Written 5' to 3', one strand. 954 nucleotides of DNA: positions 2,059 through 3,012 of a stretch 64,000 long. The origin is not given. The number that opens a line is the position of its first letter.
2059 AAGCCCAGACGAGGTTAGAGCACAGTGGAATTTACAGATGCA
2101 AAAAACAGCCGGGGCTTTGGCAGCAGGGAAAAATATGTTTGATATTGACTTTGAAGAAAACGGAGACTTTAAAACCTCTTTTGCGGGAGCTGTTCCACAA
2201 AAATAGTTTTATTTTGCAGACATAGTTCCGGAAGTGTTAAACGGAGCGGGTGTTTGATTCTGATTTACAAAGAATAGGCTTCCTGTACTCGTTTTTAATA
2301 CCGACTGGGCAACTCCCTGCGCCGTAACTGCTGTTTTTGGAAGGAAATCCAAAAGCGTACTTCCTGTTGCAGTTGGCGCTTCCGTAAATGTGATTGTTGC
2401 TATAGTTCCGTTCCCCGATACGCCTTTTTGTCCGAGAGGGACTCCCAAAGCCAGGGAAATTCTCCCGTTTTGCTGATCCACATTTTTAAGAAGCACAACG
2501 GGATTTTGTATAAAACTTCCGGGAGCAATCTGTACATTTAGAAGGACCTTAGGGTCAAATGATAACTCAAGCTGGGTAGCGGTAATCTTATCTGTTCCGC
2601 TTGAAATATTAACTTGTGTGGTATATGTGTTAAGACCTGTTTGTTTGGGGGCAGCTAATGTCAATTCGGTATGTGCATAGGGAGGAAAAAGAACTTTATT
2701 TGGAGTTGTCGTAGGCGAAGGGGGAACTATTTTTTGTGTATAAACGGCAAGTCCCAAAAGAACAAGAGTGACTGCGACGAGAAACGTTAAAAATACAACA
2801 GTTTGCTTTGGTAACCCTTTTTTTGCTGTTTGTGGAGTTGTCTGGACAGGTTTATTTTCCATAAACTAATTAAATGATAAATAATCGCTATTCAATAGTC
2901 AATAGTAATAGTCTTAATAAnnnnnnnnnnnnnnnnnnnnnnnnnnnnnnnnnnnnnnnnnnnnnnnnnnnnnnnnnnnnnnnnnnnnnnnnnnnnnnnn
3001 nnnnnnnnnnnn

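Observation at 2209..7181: Putative cohesin-dockerin module: a membrane-anchored cohesin-like protein next to two dockerin-bearing Cys-rich secreted paralogs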

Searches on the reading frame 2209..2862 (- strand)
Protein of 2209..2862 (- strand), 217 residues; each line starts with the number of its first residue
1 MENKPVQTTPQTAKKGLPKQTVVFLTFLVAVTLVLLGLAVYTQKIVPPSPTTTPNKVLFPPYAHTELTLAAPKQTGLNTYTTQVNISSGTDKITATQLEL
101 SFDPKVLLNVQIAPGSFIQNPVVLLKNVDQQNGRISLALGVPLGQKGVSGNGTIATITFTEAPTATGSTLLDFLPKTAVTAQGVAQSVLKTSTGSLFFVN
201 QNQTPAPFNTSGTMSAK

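Call 3: search_protein_families(library=pfam, proteins=[window:2209-2862:-], max_evalue=10)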
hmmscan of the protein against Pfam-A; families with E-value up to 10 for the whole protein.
window:2209-2862:- (217 aa): 1 family
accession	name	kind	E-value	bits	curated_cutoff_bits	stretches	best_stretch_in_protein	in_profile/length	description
PF00963.24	Cohesin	-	2.1e-10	41.4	24.1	1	81-186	17-127/139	Cohesin domain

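Call 4: search_protein_families(library=ncbifam, proteins=[window:2209-2862:-], max_evalue=10)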
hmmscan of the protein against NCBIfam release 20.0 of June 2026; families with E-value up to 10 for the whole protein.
window:2209-2862:- (217 aa): 1 family
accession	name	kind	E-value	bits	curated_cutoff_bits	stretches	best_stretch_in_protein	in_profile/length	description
NF003952.0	PRK05450.1-5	subfamily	0.16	11.1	193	1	72-111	59-98/250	3-deoxy-manno-octulosonate cytidylyltransferase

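Call 5: search_solved_structures(query=window:2209-2862:-, max_evalue=10, show_alignments=2)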
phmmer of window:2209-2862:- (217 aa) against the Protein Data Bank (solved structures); distinct sequences matched with E-value up to 10: 3.
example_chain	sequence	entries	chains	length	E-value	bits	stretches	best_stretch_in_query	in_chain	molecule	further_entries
4uyp_A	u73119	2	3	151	0.0093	19.1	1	93-180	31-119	Cellulosomal scaffoldin anchoring protein C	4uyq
4ums_A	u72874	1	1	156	0.15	15.2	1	97-174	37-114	CELLULOSOMAL ANCHORING SCAFFOLDIN B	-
8onu_A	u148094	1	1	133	0.94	12.6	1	73-183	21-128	Lipopolysaccharide export system protein LptA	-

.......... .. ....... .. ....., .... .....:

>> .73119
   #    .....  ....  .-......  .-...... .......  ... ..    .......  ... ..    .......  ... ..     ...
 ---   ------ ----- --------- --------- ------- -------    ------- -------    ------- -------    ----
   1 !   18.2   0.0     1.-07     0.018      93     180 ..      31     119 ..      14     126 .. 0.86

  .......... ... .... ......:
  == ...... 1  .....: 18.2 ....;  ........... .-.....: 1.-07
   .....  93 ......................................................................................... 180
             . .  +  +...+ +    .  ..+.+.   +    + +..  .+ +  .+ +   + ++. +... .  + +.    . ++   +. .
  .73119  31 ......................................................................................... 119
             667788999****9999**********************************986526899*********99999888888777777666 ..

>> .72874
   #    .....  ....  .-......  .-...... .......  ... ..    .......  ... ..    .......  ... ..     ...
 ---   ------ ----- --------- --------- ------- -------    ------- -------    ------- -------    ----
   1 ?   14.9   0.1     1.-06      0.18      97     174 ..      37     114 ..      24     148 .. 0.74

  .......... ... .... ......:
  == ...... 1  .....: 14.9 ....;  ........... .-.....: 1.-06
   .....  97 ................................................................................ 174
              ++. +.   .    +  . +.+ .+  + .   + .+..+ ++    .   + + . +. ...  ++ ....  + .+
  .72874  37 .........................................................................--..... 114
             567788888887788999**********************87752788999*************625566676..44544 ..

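Call 11: find_homologous_proteins(query=window:2209-2862:-)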
Query window:2209-2862:- (217 aa): 57 proteins with E <= 0.001 among 1115 candidates.
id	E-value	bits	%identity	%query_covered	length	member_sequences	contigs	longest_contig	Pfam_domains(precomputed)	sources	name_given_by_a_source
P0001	2.4e-128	444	98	100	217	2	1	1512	PF00963.25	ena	-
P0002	2.3e-97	343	78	100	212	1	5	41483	PF00963.25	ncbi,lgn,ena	-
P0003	1.8e-94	333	73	100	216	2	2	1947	PF00963.25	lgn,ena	-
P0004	6.3e-93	328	73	100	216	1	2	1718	PF00963.25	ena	-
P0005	3.6e-92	326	75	100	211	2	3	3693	PF00963.25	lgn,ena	-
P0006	3.9e-78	280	70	95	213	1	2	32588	PF00963.25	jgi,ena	-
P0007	7.5e-78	279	65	100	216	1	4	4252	PF00963.25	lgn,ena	-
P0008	8.1e-78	279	69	97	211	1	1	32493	PF00963.25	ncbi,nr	ncbi:MAG: cohesin domain-containing protein [Patescibacteria group bacterium]|nr:cohesin domain-cont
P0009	1.6e-77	278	67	95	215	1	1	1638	PF00963.25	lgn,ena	-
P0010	1.1e-76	275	66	97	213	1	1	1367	PF00963.25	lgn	-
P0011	2.1e-76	274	69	96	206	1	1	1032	PF00963.25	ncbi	-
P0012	4.1e-76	273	67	97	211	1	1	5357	PF00963.25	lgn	-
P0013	6.5e-76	273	66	95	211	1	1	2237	PF00963.25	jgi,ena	-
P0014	5.7e-75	269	67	95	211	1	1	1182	PF00963.25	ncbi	-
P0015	6.3e-75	269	67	95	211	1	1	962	PF00963.25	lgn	-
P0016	7.9e-75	269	63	95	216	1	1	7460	PF00963.25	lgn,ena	-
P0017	2.1e-74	268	67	97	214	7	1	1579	PF00963.25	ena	-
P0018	2.3e-74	267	68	97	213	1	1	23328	PF00963.25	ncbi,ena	-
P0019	2.4e-74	267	68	97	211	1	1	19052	PF00963.25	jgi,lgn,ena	-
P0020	3.2e-74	267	66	97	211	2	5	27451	PF00963.25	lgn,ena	-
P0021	4.6e-74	267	63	95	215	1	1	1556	PF00963.25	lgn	-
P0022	7.3e-74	266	67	93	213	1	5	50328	PF00963.25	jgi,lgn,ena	jgi:hypothetical protein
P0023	1.5e-73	265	67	95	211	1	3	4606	PF00963.25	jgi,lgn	jgi:hypothetical protein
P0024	2.1e-73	264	67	95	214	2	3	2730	PF00963.25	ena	-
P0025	4.3e-73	263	66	97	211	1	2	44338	PF00963.25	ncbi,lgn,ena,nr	ncbi:MAG: cohesin domain-containing protein [Patescibacteria group bacterium]|nr:cohesin domain-cont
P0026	5.7e-73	263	67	94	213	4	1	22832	PF00963.25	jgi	jgi:hypothetical protein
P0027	1.0e-72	262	68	95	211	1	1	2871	PF00963.25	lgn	-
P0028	1.2e-72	262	66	97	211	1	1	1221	PF00963.25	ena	-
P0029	3.6e-72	260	67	95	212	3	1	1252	PF00963.25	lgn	-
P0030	5.1e-72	260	65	95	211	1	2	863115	PF00963.25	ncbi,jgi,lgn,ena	-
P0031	7.6e-72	259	66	94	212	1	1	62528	PF00963.25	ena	-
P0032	1.2e-71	259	66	97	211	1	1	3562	PF00963.25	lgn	-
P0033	4.9e-71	257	67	95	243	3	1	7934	PF00963.25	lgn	-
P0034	6.5e-71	256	62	100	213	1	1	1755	PF00963.25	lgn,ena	-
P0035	9.2e-71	256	66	95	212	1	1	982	PF00963.25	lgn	-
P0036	1.3e-70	255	66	95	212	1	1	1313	PF00963.25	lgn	-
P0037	2.4e-70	254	65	95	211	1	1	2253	PF00963.25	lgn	-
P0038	7.6e-70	253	64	95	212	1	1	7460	PF00963.25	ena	-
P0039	2.1e-69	251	64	100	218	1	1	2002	PF00963.25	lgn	-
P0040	2.7e-69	251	64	95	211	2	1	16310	PF00963.25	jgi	-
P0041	2.1e-68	248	62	94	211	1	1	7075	PF00963.25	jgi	jgi:hypothetical protein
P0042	5.7e-68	247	64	97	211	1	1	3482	PF00963.25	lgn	-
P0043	1.0e-67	246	65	95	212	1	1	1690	PF00963.25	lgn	-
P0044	6.9e-67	243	62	93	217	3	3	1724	PF00963.25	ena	-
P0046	4.1e-63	231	58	100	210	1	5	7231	PF00963.25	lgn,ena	-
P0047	2.9e-62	228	59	97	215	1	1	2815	PF00963.25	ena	-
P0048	3.8e-60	221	58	96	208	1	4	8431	PF00963.25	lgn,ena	-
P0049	2.7e-59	218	57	95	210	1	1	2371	PF00963.25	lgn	-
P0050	1.1e-39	154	49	82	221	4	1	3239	PF00963.25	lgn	-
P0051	4.0e-37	146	48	82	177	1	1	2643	PF00963.25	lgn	-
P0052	5.0e-36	142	45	91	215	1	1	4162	PF00963.25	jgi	-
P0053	8.3e-36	142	47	82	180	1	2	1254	PF00963.25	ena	-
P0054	1.9e-33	134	44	83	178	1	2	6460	PF00963.25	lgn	-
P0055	1.0e-24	106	45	65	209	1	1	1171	PF00963.25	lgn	-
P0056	4.6e-24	103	38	93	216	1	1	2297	PF00963.25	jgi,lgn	jgi:hypothetical protein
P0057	3.4e-22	97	40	70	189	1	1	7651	PF00963.25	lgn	-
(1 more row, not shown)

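Call 14: find_encoding_contigs(protein=P0030, flank=10000, max_places=2)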
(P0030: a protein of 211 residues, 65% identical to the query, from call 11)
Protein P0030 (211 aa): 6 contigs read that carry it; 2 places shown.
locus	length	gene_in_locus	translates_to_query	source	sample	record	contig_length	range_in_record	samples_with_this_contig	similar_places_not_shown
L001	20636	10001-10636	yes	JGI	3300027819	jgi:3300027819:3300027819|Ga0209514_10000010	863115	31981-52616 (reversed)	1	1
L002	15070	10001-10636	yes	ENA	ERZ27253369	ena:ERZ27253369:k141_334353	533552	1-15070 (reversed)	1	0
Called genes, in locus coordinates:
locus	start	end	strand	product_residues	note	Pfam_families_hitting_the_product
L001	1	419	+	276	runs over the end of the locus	-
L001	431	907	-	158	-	PF00186:DHFR_1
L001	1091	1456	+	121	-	-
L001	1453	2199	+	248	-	PF01996:F420_ligase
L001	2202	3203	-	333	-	PF00303:Thymidylat_synt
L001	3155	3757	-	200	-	PF22769:DCD, PF00692:dUTPase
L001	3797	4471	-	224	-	PF02223:Thymidylate_kin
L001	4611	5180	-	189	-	PF06559:DCD_N (weak), PF22769:DCD, PF00692:dUTPase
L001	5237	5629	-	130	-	PF05635:23S_rRNA_IVP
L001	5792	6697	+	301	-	-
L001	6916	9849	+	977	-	-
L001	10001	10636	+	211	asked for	PF00963:Cohesin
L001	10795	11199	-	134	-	PF20393:Pro_CA_2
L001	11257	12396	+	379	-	-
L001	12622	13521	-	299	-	-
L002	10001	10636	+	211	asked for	PF00963:Cohesin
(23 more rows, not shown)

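Call 15: find_encoding_contigs(protein=P0022, flank=10000, max_places=2)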
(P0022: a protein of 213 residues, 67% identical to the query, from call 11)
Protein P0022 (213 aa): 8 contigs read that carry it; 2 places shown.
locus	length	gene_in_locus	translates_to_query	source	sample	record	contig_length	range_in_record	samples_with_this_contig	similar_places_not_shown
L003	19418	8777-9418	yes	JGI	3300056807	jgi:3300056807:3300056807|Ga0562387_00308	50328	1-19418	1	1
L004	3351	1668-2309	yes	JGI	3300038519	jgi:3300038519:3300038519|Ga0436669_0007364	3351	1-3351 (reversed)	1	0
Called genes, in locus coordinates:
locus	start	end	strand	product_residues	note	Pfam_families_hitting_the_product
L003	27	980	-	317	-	PF00303:Thymidylat_synt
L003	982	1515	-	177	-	PF06559:DCD_N (faint), PF22769:DCD, PF00692:dUTPase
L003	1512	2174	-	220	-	PF01712:dNK, PF02223:Thymidylate_kin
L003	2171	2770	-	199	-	PF06559:DCD_N, PF22769:DCD, PF00692:dUTPase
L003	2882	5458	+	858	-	-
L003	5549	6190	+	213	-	PF00963:Cohesin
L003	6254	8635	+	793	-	-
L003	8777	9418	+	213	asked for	PF00963:Cohesin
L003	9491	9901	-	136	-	PF20393:Pro_CA_2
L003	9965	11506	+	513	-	-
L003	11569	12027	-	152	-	-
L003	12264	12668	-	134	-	-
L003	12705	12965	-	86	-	-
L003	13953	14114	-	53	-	-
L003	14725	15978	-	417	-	PF03065:Glyco_hydro_57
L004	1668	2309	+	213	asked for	PF00963:Cohesin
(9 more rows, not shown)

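Call 22: find_related_loci(query=A2, collection=genome_contigs, flank=10000)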
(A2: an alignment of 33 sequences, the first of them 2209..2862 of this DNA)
Query A2 (217 aa) in genome_contigs; peptide patterns used: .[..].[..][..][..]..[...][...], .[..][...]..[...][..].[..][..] (x = any residue, [..] = any of these).
71 stretches matched a pattern; 27 encode a relative of the query (tblastn E <= 1e-3); 27 distinct loci.
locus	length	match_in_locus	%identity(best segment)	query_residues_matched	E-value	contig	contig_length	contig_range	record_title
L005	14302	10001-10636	78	1-217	1e-105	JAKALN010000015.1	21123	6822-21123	MAG: bacterium isolate WY5.bin128 NODE_3912_length_21123_cov_9.488760, whole genome shotgun sequence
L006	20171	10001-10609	68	1-207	2e-81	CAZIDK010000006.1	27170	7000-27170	MAG TPA_asm: uncultured Gammaproteobacteria bacterium isolate SRP302447_co4_23 genome assembly, contig: NODE_4634_length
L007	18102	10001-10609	68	1-207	9e-82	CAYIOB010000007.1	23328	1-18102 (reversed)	MAG TPA_asm: uncultured Gammaproteobacteria bacterium isolate ERP119705_co25_644 genome assembly, contig: NODE_1200_leng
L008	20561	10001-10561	42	17-199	9e-43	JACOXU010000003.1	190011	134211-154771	MAG: Candidatus Levyibacteriota bacterium isolate NC_groundwater_161_Ag_S-0.1um_37_19 S4_GD2017_2_S1_scaffold_118, whole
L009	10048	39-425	54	63-195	1e-38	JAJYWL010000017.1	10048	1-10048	MAG: bacterium isolate FK3.bin113 NODE_13394_length_10048_cov_2.864731, whole genome shotgun sequence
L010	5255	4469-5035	41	15-198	2e-35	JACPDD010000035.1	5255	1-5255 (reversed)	MAG: Candidatus Levyibacteriota bacterium isolate NC_groundwater_300_Ag_B-0.1um_39_8 S7_GD2017_3_B1_scaffold_9594, whole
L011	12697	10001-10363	55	80-197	6e-34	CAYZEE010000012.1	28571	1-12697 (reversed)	MAG TPA_asm: uncultured Gammaproteobacteria bacterium isolate SRP271791_co2_53 genome assembly, contig: NODE_321_length_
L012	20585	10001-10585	40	5-197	2e-33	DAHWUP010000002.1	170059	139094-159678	MAG TPA_asm: Candidatus Levyibacteriota bacterium isolate clean1537 NODE_2_length_170059_cov_8.230171, whole genome shot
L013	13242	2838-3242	50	61-192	8e-32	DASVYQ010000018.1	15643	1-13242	MAG TPA_asm: Patescibacteria group bacterium isolate SMAG_U2606 k141_545334, whole genome shotgun sequence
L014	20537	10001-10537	37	14-197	3e-30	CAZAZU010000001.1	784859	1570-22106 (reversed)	MAG TPA_asm: uncultured Gammaproteobacteria bacterium isolate SRP178908_co1_328 genome assembly, contig: NODE_1_length_7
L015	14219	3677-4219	36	6-190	2e-29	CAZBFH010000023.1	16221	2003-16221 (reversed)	MAG TPA_asm: uncultured Gammaproteobacteria bacterium isolate SRP342105_co2_162 genome assembly, contig: NODE_3719_lengt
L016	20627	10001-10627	39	1-211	5e-28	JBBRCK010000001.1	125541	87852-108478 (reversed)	MAG: Candidatus Levyibacteriota bacterium isolate Co_metawrap_2398 Cmw_2398_k141_29021768_length_125541_cov_20.8031, who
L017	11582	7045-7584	36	14-197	7e-28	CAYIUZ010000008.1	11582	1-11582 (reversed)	MAG TPA_asm: uncultured Gammaproteobacteria bacterium isolate ERP119705_co5_457 genome assembly, contig: NODE_7085_lengt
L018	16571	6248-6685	41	52-199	3e-27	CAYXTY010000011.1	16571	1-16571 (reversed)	MAG TPA_asm: uncultured Gammaproteobacteria bacterium isolate SRP286056_co1_91 genome assembly, contig: NODE_4231_length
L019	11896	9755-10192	42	52-199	3e-27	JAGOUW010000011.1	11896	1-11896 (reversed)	MAG: Candidatus Levyibacteriota bacterium isolate Gw_Eff_bin_531 Gw_Eff_13352_length_11896_cov_9.330274, whole genome sh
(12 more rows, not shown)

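Call 37: predict_structure(alignment_id=A2)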
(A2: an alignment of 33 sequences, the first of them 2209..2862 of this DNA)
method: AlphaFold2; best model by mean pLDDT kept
length: 217 residues; sequences in the alignment: 33
mean_pLDDT: 82.0   pTM: 0.63
mean pLDDT of the five models: 82.0, 81.8, 81.4, 81.3, 81.2
residues with pLDDT >= 90: 115; 70-90: 46; 50-70: 32; < 50: 24
segments of 3 or more residues with pLDDT < 50: 9-12, 56-59, 204-217
pLDDT, mean of each block of 10 residues (from residue 1): 51 63 92 89 60 50 82 93 95 95 97 97 98 98 93 98 89 93 81 84 50 45
secondary structure, 60 per line:
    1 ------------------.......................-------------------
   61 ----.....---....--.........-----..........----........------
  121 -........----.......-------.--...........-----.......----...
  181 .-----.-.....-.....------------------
elements in order: H19-41 E65-69 E73-76 E79-87 E93-102 E107-114 E122-129 E134-140 E151-161 E167-173 E178-181 E189-193 E195-199

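Call 39: fold_search(model_id=the predicted structure, library=pdb)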
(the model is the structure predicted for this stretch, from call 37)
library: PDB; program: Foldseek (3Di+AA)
matches with E <= 10: 1603; with E <= 0.001: 94
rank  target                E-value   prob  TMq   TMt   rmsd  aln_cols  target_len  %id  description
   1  6kgf_C                1.2e-08  1.00  0.50  0.71   3.5       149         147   19  Crystal structure of CaDoc0917(R16D)-CaCohA2 complex at pH 8.2 (released 2020-07-08)
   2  6kgd_A                2.9e-08  1.00  0.52  0.75   2.9       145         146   18  Crystal structure of CaDoc0917(R49D)-CaCohA2 complex at pH 8.0 (released 2020-07-08)
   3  4fl4_I                4.0e-08  1.00  0.50  0.36   3.5       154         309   16  Scaffoldin conformation and dynamics revealed by a ternary complex from the Clostridium thermocellum cellulosome (released 2012-06-27)
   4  6kgc_A                4.5e-08  1.00  0.51  0.74   3.0       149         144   19  Crystal structure of CaDoc0917(R49D)-CaCohA2 complex at pH 5.4 (released 2020-07-08)
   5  6kge_A                5.3e-08  1.00  0.49  0.73   3.6       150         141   18  Crystal structure of CaDoc0917(R16D)-CaCohA2 complex at pH 5.5 (released 2020-07-08)
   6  1g1k_A                5.6e-08  1.00  0.52  0.76   2.8       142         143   18  COHESIN MODULE FROM THE CELLULOSOME OF CLOSTRIDIUM CELLULOLYTICUM (released 2000-11-22)
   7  5lxv_C                7.4e-08  1.00  0.49  0.61   4.4       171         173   12  Crystal structure of Ruminococcus flavefaciens scaffoldin C cohesin in complex with a dockerin from an uncharacterized (released 2016-10-19)
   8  5lxv_A                8.7e-08  1.00  0.49  0.60   4.0       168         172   12  Crystal structure of Ruminococcus flavefaciens scaffoldin C cohesin in complex with a dockerin from an uncharacterized (released 2016-10-19)
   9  6kgf_A                9.7e-08  1.00  0.48  0.71   3.6       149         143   17  Crystal structure of CaDoc0917(R16D)-CaCohA2 complex at pH 8.2 (released 2020-07-08)
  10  4fl4_C                1.4e-07  1.00  0.52  0.37   3.2       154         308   18  Scaffoldin conformation and dynamics revealed by a ternary complex from the Clostridium thermocellum cellulosome (released 2012-06-27)
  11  3kcp_A                2.3e-07  1.00  0.51  0.37   2.9       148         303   18  Crystal structure of interacting Clostridium thermocellum multimodular components (released 2010-02-09)
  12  2vn6_A                2.6e-07  1.00  0.48  0.67   3.9       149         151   19  The Clostridium cellulolyticum dockerin displays a dual binding mode for its cohesin partner (released 2008-05-13)
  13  4ums                  2.8e-07  1.00  0.52  0.70   3.1       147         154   14  The crystal structure of the seventh ScaB type I cohesin from Pseudobacteroides cellulosolvens (released 2015-05-06)
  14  6kg8_MODEL_1_A        2.9e-07  1.00  0.53  0.72   3.0       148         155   18  Solution structure of CaCohA2 from Clostridium acetobutylicum (released 2020-07-08)
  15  4uyq_A                3.4e-07  1.00  0.54  0.79   2.6       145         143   17  High resolution structure of the third cohesin ScaC in complex with the ScaB dockerin with a mutation in the C-termina (released 2015-04-15)
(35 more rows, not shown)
